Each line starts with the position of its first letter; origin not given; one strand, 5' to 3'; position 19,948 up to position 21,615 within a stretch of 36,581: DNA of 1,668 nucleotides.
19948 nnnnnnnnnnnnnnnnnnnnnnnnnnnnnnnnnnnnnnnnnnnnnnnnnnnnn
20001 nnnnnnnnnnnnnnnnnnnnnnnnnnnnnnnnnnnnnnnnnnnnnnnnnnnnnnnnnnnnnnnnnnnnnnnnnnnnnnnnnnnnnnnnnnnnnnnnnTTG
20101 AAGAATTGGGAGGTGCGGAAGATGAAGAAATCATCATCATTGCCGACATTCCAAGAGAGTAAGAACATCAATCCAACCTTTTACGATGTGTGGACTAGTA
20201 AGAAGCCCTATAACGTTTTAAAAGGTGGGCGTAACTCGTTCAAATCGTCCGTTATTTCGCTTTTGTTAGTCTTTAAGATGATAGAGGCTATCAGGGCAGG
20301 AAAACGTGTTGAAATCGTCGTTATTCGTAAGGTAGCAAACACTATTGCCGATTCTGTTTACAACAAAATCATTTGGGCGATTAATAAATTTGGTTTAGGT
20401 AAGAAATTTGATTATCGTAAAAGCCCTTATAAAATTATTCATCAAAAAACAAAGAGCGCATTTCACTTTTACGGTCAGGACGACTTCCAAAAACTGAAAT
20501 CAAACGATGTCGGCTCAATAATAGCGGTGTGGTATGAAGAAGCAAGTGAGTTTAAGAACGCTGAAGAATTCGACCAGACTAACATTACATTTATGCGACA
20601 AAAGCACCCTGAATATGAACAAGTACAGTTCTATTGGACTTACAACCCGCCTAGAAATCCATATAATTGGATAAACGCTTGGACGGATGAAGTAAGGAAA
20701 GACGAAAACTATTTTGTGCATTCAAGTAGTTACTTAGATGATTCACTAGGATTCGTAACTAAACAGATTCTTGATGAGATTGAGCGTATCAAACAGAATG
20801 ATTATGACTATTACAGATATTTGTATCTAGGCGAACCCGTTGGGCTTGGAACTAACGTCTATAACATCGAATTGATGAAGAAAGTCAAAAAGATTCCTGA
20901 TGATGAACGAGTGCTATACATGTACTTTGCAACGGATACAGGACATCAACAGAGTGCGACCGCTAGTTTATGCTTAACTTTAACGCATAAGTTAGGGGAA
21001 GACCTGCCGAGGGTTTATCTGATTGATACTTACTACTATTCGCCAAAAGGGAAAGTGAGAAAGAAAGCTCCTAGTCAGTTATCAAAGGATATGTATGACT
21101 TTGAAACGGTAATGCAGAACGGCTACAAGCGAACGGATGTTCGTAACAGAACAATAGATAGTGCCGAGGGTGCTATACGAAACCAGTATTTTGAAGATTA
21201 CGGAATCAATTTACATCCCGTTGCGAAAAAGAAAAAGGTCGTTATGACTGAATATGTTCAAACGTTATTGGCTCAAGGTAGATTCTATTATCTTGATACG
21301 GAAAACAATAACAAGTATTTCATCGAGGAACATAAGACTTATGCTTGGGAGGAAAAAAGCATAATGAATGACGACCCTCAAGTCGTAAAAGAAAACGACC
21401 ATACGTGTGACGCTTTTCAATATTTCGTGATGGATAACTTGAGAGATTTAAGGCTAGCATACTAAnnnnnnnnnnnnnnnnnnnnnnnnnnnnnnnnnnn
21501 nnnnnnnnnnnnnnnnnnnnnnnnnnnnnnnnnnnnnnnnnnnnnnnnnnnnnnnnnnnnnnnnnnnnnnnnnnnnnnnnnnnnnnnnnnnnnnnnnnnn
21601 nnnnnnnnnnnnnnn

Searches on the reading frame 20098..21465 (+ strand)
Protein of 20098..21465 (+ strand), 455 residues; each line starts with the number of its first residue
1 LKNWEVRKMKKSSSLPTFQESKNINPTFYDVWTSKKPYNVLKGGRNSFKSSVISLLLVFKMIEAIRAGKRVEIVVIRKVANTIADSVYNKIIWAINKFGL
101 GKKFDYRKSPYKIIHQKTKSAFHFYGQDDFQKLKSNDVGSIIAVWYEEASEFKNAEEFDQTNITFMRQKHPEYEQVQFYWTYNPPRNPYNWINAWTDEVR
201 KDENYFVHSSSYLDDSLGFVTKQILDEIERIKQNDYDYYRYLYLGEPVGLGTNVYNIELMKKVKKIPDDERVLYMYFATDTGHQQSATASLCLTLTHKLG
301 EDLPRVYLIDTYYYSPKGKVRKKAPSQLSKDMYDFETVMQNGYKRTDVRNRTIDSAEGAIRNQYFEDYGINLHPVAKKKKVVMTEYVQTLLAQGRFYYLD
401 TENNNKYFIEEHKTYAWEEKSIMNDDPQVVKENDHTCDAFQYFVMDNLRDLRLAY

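Call 6: search_dna_similar(query=window:20098-21465:+, collection=phages, mode=protein, max_rows=25)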
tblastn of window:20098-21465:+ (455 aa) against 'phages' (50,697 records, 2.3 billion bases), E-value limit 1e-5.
Records with a match: 986; places in all: 988; records where one place covers at least 80% of the query: 463.
Best place of each record, by identity: 60-80% 44; <60% 942.
By first word of the organism name: Streptococcus 239; Staphylococcus 123; Pseudomonas 110; Enterococcus 87; Clostridium 56; Bacillus 44; Escherichia 41; Listeria 38; Acinetobacter 38; Klebsiella 34; and 53 more.
By host as written in the record: - 92; Pseudomonas aeruginosa 45; Staphylococcus aureus 39; Pseudomonas aeruginosa PAO1 37; Clostridium sporogenes ATCC-15579 30; Enterococcus faecalis 27; Escherichia coli 23; Acinetobacter baumannii 19; and 394 more.
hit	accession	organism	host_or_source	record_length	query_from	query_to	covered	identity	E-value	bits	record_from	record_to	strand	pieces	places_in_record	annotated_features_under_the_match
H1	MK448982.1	Streptococcus phage Javan554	Streptococcus suis 89-3576-3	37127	5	453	99%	64.2%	0e+0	586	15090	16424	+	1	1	terminase large subunit | putative terminase small subunit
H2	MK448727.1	Streptococcus phage Javan291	Streptococcus marmotae HTS5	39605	2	453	99%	62.9%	0e+0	602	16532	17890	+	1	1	terminase large subunit | hypothetical protein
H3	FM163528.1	Streptococcus phage PH15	Streptococcus gordonii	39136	17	453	96%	64.3%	0e+0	587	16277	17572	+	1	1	hypothetical protein (x2)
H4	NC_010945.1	Streptococcus phage PH15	Streptococcus gordonii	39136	17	453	96%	64.3%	0e+0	587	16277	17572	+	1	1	terminase large subunit | terminase small subunit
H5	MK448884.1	Streptococcus phage Javan246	Streptococcus gordonii SK184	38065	17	453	96%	64.3%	0e+0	587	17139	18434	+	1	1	terminase large subunit | terminase small subunit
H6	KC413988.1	Streptococcus phage phiST1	Streptococcus suis ST1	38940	1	453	100%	59.6%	3e-167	527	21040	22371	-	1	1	putative phage terminase large subunit | putative phage terminase small subunit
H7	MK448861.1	Streptococcus phage Javan174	Streptococcus entericus DSM_14446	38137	17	453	96%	61.8%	7e-180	563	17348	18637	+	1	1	terminase large subunit | hypothetical protein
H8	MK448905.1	Streptococcus phage Javan318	Streptococcus mitis P-2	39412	17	453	96%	61.8%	5e-172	541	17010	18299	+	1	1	terminase large subunit | hypothetical protein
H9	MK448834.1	Streptococcus phage Javan91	Streptococcus canis ERR438806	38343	12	453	97%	60.9%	6e-168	529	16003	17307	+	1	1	terminase large subunit | terminase small subunit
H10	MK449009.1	Streptococcus phage Javan88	Streptococcus canis ERR438797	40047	12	453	97%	60.9%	6e-168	529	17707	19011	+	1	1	terminase large subunit | terminase small subunit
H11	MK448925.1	Streptococcus phage Javan386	Streptococcus parauberis KCTC_11537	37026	18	453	96%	61.7%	5e-171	538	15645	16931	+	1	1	terminase large subunit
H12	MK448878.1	Streptococcus phage Javan224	Streptococcus gallolyticus DD02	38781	6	453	98%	59.4%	6e-176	552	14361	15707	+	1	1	terminase large subunit | terminase small subunit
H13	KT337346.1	Streptococcus phage phiARI0285-2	Streptococcus pneumoniae 10B01328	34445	17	453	96%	60.9%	3e-169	533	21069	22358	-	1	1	terminase | hypothetical protein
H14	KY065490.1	Streptococcus phage IPP52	Streptococcus pneumoniae 34/3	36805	17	453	96%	60.9%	3e-169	533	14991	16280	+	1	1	PBSX family terminase large subunit | hypothetical protein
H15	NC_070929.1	Streptococcus phage IPP52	Streptococcus pneumoniae 34/3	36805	17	453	96%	60.9%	3e-169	533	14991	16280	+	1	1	terminase large subunit | hypothetical protein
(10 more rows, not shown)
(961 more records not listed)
